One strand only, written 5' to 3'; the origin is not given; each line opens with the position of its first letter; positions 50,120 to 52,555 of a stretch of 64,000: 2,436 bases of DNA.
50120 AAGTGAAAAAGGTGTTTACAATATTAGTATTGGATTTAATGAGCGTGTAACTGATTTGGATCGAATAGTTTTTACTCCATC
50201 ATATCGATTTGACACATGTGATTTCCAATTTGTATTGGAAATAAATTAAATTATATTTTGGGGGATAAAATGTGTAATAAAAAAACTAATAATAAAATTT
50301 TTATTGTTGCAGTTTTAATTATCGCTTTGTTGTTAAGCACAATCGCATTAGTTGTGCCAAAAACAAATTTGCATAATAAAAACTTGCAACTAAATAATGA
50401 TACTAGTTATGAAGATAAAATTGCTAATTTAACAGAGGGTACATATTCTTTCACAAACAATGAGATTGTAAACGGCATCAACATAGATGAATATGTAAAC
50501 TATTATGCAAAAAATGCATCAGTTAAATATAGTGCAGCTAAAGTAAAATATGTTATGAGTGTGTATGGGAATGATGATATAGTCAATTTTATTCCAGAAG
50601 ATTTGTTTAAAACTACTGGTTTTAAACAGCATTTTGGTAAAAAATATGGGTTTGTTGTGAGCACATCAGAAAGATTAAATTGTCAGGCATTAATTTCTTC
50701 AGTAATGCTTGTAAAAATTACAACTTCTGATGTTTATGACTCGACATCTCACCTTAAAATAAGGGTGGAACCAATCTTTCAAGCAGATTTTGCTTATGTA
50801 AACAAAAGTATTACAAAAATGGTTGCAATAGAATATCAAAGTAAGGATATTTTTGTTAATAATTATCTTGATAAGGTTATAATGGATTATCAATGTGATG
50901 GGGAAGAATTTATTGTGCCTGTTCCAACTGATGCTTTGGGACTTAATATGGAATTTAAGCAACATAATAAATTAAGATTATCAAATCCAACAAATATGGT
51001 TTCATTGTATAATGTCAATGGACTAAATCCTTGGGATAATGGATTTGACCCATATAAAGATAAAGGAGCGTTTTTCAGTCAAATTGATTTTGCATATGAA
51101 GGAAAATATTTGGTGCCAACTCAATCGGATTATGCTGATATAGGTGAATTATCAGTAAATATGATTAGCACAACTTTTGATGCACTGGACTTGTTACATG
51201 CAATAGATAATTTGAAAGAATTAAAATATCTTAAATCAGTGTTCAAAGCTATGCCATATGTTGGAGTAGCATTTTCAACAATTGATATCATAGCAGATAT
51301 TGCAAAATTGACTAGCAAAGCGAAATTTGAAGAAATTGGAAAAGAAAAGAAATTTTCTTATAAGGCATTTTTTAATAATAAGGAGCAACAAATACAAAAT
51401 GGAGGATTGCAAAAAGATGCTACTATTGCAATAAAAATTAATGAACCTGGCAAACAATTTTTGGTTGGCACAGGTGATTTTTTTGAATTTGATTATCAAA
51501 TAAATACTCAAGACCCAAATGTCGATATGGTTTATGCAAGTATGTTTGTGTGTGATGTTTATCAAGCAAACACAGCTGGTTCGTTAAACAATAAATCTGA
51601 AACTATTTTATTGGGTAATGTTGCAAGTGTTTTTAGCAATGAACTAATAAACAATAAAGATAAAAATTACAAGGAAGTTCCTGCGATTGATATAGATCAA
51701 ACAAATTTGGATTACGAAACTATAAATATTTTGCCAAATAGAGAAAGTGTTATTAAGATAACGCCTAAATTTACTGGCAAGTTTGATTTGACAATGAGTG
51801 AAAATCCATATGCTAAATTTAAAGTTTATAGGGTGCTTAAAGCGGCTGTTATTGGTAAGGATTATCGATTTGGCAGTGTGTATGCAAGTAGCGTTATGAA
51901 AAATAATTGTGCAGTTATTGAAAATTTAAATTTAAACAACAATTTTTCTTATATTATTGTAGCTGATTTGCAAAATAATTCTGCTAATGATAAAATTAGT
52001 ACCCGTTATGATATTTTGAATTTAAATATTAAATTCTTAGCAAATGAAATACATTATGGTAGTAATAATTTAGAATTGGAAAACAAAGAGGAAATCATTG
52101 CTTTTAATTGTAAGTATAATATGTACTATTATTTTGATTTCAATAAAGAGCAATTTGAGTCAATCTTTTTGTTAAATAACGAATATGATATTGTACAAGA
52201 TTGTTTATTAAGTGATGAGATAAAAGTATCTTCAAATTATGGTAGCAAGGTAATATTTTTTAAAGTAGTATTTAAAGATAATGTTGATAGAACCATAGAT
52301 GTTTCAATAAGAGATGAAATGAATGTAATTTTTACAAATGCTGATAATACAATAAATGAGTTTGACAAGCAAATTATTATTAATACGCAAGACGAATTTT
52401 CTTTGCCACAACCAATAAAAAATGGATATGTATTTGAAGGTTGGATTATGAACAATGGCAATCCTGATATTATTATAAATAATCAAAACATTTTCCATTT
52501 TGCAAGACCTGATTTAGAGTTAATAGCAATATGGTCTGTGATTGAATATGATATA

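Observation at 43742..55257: An ~11-kb accessory block splits the conserved spoIIIA / asp23-nusB-folD-xseAB-ispA-dxs-nadK-argR-recN neighbourhood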

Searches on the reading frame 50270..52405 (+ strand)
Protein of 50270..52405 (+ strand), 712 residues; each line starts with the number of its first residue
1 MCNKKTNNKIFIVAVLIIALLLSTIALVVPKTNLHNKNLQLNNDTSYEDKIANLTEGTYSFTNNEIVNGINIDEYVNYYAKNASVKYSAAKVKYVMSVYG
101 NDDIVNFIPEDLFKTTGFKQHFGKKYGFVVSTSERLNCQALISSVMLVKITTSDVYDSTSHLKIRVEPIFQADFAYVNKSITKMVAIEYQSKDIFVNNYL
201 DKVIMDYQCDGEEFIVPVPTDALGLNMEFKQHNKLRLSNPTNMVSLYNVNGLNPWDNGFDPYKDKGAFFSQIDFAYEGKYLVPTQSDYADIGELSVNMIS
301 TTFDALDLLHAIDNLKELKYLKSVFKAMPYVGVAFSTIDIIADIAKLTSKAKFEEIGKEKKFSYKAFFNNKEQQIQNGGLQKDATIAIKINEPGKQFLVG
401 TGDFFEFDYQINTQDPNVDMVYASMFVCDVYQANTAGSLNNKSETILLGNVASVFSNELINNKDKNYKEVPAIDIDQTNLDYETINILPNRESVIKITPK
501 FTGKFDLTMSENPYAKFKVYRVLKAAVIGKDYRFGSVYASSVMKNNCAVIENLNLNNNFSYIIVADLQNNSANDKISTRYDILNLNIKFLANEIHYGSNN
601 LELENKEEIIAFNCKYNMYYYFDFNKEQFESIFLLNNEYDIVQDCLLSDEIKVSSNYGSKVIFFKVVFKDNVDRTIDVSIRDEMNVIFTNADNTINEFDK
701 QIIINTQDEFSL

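Call 45: predict_structure(alignment_id=A3)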
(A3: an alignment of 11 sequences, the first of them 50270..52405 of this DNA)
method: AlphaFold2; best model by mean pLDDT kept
length: 712 residues; sequences in the alignment: 11
mean_pLDDT: 70.0   pTM: 0.63
mean pLDDT of the five models: 70.0, 62.8, 62.6, 61.8, 56.6
residues with pLDDT >= 90: 99; 70-90: 336; 50-70: 131; < 50: 146
segments of 3 or more residues with pLDDT < 50: 1-9, 21-58, 282-356, 463-468, 696-701, 707-712
pLDDT, mean of each block of 10 residues (from residue 1): 38 58 36 23 32 45 77 89 87 88 89 87 86 76 93 74 90 92 86 73 88 92 79 85 79 73 83 65 39 35 32 32 30 29 32 47 62 77 70 65 85 77 81 68 73 74 51 75 70 84 89 89 76 79 92 91 86 64 86 85 82 79 82 81 63 75 86 81 64 48 46 36
secondary structure, 60 per line:
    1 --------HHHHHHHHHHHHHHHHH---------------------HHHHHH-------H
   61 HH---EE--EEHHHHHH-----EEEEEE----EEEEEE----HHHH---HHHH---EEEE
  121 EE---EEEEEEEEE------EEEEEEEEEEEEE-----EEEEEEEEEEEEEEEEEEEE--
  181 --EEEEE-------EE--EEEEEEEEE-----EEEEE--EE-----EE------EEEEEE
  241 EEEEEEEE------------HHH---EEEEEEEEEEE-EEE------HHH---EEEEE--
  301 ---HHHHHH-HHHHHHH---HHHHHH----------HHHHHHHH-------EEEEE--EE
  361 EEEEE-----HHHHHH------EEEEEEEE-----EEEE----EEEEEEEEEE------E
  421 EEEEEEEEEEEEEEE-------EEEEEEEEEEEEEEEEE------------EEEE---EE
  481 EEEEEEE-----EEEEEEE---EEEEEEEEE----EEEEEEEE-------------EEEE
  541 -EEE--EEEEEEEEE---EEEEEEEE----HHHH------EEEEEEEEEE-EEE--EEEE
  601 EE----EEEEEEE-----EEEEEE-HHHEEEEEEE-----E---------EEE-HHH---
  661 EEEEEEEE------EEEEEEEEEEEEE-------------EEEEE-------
elements in order (helices of 4 or more, strands of 3 or more residues): H9-25 H47-52 H72-77 E83-88 E93-98 H103-106 H110-113 E117-122 E126-134 E141-153 E159-178 E183-187 E199-207 E213-217 E235-248 E267-277 E279-281 E294-298 H304-309 H311-317 H321-326 H337-344 E352-356 E359-365 H371-376 E383-390 E396-399 E404-413 E420-435 E443-459 E472-475 E479-487 E493-499 E503-511 E516-523 E537-540 E542-544 E547-555 E559-566 H571-574 E581-590 E592-594 E597-602 E607-613 E619-624 E629-635 E651-653 E661-668 E675-687 E701-705

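Call 47: fold_search(model_id=the predicted structure, library=pdb)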
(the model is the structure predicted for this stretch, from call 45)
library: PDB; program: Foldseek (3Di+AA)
matches with E <= 10: 610; with E <= 0.001: 43
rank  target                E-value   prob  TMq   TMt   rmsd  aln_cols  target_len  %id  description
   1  9ug5_C                2.2e-10  1.00  0.14  0.16  24.2       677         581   10  Crystal structure of HA3 from Clostridium botulinum type B with alpha2,3-sialyllactose (released 2025-11-05)
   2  9qco_B                2.2e-10  1.00  0.13  0.15  25.1       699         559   10  NTNH-HA70 complex from Clostridium botulinum Serotype B1 (released 2025-09-10)
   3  9qc8_E                3.5e-10  1.00  0.14  0.18  24.7       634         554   11  BoNT-NTNH-HA70 complex from Clostridium botulinum Serotype B1 (released 2025-09-10)
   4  3win_E                7.6e-10  1.00  0.15  0.22  22.9       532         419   10  Clostridium botulinum Hemagglutinin (released 2013-11-06)
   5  9qce_C                1.1e-09  1.00  0.14  0.17  24.9       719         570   10  HA70-HA17-HA33 complex from Clostridium botulinum Serotype B1 (released 2025-09-10)
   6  9qcm_D                1.9e-09  1.00  0.14  0.17  24.6       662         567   10  Botulinum neurotoxin type B1, 14-subunit, Large Progenitor Toxin Complex (L-PTC) (released 2025-09-10)
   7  9qcn_B                2.0e-09  1.00  0.14  0.17  24.8       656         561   11  HA70 complex from Clostridium botulinum Serotype B1 (released 2025-09-10)
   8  9ug5_B                3.0e-09  1.00  0.14  0.17  24.1       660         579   10  Crystal structure of HA3 from Clostridium botulinum type B with alpha2,3-sialyllactose (released 2025-11-05)
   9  9qco_C                3.0e-09  1.00  0.13  0.15  24.2       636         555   12  NTNH-HA70 complex from Clostridium botulinum Serotype B1 (released 2025-09-10)
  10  9qco_D                3.3e-09  1.00  0.12  0.15  24.5       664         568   11  NTNH-HA70 complex from Clostridium botulinum Serotype B1 (released 2025-09-10)
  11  9ug6_C                3.7e-09  1.00  0.13  0.16  25.5       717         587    9  Crystal structure of HA3 from Clostridium botulinum type B with alpha2,6-sialyllactose (released 2025-11-05)
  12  9ug5_A                4.1e-09  1.00  0.13  0.16  24.6       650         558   10  Crystal structure of HA3 from Clostridium botulinum type B with alpha2,3-sialyllactose (released 2025-11-05)
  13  9ug6_B                6.5e-09  1.00  0.14  0.17  24.3       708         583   10  Crystal structure of HA3 from Clostridium botulinum type B with alpha2,6-sialyllactose (released 2025-11-05)
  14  9qcn_C                6.8e-09  1.00  0.13  0.16  24.9       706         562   10  HA70 complex from Clostridium botulinum Serotype B1 (released 2025-09-10)
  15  4lo4_B                7.2e-09  1.00  0.14  0.20  23.6       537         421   10  Apo HA-70 (released 2013-10-30)
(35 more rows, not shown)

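Call 48: search_solved_structures(query=A3, max_evalue=10, show_alignments=2)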
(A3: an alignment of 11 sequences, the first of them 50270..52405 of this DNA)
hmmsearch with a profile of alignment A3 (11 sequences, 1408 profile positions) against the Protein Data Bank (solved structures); distinct sequences matched with E-value up to 10: 15.
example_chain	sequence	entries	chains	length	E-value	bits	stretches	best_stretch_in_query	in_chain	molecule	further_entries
2y5p_A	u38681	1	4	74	0.00042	21.3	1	1155-1222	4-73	INTERNALIN B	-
1m9s_A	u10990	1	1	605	0.0027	18.6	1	1154-1223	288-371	Internalin B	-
9qr5_A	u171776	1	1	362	0.007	17.2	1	1154-1222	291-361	Internalin B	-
2y5q_A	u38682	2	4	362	0.0085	16.9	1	1154-1222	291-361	INTERNALIN B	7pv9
9qr4_A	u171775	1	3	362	0.0093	16.8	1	1154-1222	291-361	Internalin B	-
7nms_A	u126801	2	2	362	0.014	16.2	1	1154-1222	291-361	Internalin B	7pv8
9bia_E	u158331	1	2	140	0.34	11.6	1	770-847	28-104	Nb538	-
9mnb_E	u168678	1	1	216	0.43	11.3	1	786-853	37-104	Heavy chain of E82.AS Fab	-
8uo9_B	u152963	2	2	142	0.63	10.7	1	779-844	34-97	Nanobody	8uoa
9ho4_C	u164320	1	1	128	0.87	10.3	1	779-841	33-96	Camelid Nanobody 6B1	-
8pe9_H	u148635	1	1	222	0.95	10.1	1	775-839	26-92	PRTH-101 Fab, heavy chain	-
8th4_B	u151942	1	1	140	1.2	9.8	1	774-847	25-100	AT118-L Nanobody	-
3ki0_A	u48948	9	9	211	2.1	9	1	767-803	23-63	Cholix toxin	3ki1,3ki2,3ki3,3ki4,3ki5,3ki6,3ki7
2q6m_A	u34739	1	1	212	2.1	9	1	767-803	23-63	Cholix toxin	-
3ess_A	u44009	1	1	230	2.3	8.8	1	767-803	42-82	Cholix toxin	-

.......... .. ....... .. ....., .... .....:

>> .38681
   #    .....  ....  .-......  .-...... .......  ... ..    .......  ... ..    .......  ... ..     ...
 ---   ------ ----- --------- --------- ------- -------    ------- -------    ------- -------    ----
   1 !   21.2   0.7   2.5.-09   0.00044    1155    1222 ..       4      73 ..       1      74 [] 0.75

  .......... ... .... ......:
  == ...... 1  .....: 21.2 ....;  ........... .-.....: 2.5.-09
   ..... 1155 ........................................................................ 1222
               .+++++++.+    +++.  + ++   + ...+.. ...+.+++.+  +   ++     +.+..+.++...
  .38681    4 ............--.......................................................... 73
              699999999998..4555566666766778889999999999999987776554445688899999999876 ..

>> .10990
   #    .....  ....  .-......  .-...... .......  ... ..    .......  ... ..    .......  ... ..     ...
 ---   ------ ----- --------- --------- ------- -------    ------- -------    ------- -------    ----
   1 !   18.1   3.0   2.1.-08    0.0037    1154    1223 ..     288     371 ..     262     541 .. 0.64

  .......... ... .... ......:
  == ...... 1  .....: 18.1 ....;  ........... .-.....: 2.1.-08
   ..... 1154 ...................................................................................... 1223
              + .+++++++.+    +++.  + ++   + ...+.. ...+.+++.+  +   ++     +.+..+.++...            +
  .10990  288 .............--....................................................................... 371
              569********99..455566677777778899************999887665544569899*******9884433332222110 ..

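Call 50: find_related_loci(query=A3, collection=metagenome_contigs, flank=10000)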
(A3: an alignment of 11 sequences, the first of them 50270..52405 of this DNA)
Query A3 (712 aa) in metagenome_contigs; peptide patterns used: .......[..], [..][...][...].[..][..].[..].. (x = any residue, [..] = any of these).
57 stretches matched a pattern; 10 encode a relative of the query (tblastn E <= 1e-3); 10 distinct loci.
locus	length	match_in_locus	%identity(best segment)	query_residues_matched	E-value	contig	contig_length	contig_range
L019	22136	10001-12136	97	1-712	0e+0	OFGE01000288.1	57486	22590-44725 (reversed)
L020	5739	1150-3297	49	4-712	0e+0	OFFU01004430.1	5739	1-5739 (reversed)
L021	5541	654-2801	49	4-712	0e+0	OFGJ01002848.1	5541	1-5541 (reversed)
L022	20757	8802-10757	37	48-707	4e-107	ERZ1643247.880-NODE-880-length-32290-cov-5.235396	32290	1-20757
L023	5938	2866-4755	34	17-656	9e-93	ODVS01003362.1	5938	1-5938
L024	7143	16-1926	32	42-678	3e-81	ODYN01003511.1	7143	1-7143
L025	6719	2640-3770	44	48-424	5e-81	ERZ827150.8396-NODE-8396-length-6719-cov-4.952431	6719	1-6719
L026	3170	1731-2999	36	4-430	6e-64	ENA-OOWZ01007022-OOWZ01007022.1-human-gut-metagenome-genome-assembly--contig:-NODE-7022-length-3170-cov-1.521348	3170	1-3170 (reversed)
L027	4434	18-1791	28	50-651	2e-59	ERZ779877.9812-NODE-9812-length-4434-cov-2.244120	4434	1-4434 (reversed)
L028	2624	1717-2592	37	4-294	2e-42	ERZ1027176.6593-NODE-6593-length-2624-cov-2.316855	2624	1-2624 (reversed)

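Call 51: fold_search(model_id=the predicted structure, library=viral)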
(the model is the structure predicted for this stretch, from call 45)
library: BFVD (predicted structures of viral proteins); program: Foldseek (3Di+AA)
matches with E <= 10: 530; with E <= 0.001: 11
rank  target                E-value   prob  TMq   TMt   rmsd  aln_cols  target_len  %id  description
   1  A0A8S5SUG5            6.6e-05  1.00  0.12  0.17  14.3       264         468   12  Leucine rich repeat protein [Siphoviridae sp. ctqPo10]
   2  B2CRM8                6.6e-05  0.60  0.09  0.14  23.7       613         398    8  Uncharacterized protein [Betalipothrixvirus uzonense]
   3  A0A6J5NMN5            1.1e-04  0.63  0.12  0.13  27.1       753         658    6  CUB domain [uncultured Caudovirales phage]
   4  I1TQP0                1.3e-04  0.84  0.13  0.12  33.3       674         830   10  (no name in the UniProt tables at hand)
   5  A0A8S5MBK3            2.0e-04  0.18  0.09  0.09  30.9       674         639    9  Uncharacterized protein [Podoviridae sp. ct53O25]
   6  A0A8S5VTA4            2.1e-04  0.18  0.09  0.08  29.1       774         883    6  (no name in the UniProt tables at hand)
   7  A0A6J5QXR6            4.6e-04  0.21  0.09  0.08  31.0       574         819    6  Uncharacterized protein [uncultured Caudovirales phage]
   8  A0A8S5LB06            5.1e-04  0.12  0.08  0.07  33.1       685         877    8  Uncharacterized protein [Podoviridae sp. ctBev14]
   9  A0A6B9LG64            6.6e-04  0.21  0.10  0.12  23.0       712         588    8  Uncharacterized protein [Flavobacterium phage vB_FspS_tant8-1]
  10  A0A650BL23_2          6.6e-04  0.10  0.06  0.05  40.0       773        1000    7  Structural polyprotein [Botrylloides leachii nidovirus]
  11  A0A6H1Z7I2            7.3e-04  0.60  0.08  0.10  21.7       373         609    8  (no name in the UniProt tables at hand)
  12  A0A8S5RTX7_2          2.3e-03  0.06  0.07  0.07  25.7       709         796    7  Stabilization protein [Siphoviridae sp. gcode 4]
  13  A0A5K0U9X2            2.4e-03  0.80  0.11  0.07  21.5       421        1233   10  Peptidase [Yasminevirus sp. GU-2018]
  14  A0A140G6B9            3.7e-03  0.10  0.08  0.11  30.5       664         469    7  Minor tail protein [Arthrobacter phage KellEzio]
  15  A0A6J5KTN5            4.1e-03  0.20  0.11  0.08  37.5       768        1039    7  Uncharacterized protein (Fragment) [uncultured Caudovirales phage]
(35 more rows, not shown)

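Call 95: search_protein_representatives(protein=window:50270-52405:+)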
Query: 712 residues. Proteins with E-value up to 0.001 (for the whole library): 117; up to 1e-10: 49; up to 1e-30: 16. The best 117 are listed.
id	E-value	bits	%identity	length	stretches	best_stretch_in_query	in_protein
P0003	6.1e-197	672.8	47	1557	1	2-711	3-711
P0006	7.1e-108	378.6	38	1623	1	47-693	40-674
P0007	6.7e-102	358.8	36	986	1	9-711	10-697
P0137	5.2e-98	345.9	42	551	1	46-523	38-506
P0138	8.2e-84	299.0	36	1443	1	47-664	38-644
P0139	6.2e-77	276.3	46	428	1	47-437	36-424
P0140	4.7e-67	243.7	33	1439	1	27-690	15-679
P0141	2.8e-63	231.2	40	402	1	10-400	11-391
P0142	1.7e-61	225.3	52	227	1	4-224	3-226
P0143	6.9e-48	180.3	28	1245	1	5-693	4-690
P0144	1.1e-41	159.8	28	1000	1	36-674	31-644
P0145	4.8e-41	157.7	33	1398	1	25-432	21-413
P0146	1.8e-39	152.5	32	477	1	36-435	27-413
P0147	8.5e-39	150.3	29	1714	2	47-651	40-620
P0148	4.6e-37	144.6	36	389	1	13-388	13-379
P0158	1.4e-16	76.8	28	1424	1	11-515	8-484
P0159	5.3e-16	75.0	32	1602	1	45-279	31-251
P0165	1.3e-13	67.0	33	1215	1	91-324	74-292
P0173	3.1e-12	62.5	24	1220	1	67-709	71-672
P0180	7.8e-11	57.9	26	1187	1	29-509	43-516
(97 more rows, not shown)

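Call 96: search_protein_families(library=pfam, proteins=[P0143, P0147, P0158, P0159, P0165, P0173, P0180], max_evalue=0.001)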
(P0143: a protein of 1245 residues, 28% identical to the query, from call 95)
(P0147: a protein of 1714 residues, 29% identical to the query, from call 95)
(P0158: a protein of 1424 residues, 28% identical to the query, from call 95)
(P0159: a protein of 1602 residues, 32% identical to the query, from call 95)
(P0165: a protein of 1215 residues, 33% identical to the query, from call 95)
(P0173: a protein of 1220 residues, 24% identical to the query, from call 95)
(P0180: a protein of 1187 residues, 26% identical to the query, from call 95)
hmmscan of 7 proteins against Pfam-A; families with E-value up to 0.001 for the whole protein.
P0143 (1245 aa): 1 family
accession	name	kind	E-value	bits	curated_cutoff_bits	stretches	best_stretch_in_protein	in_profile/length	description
PF09479.16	Flg_new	-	1.6e-12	47.8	27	1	752-823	1-64/65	Listeria-Bacteroides repeat domain (List_Bact_rpt)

P0147 (1714 aa): 0 families

P0158 (1424 aa): 2 families
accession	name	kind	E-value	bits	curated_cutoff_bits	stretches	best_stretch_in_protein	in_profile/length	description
PF09479.16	Flg_new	-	1.6e-30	105.4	27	3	1049-1108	1-55/65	Listeria-Bacteroides repeat domain (List_Bact_rpt)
PF18998.6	Flg_new_2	-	3.5e-06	27.3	23.6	0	1049-1101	1-49/73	Divergent InlB B-repeat domain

P0159 (1602 aa): 0 families

P0165 (1215 aa): 0 families

P0173 (1220 aa): 1 family
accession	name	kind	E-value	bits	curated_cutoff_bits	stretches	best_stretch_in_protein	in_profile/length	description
PF09479.16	Flg_new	-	3e-32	111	27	4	723-789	1-65/65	Listeria-Bacteroides repeat domain (List_Bact_rpt)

P0180 (1187 aa): 1 family
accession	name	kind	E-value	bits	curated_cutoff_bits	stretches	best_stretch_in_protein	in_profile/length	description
PF07581.17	Glug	-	1.6e-05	25.4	20.5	0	1113-1133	1-23/28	The GLUG motif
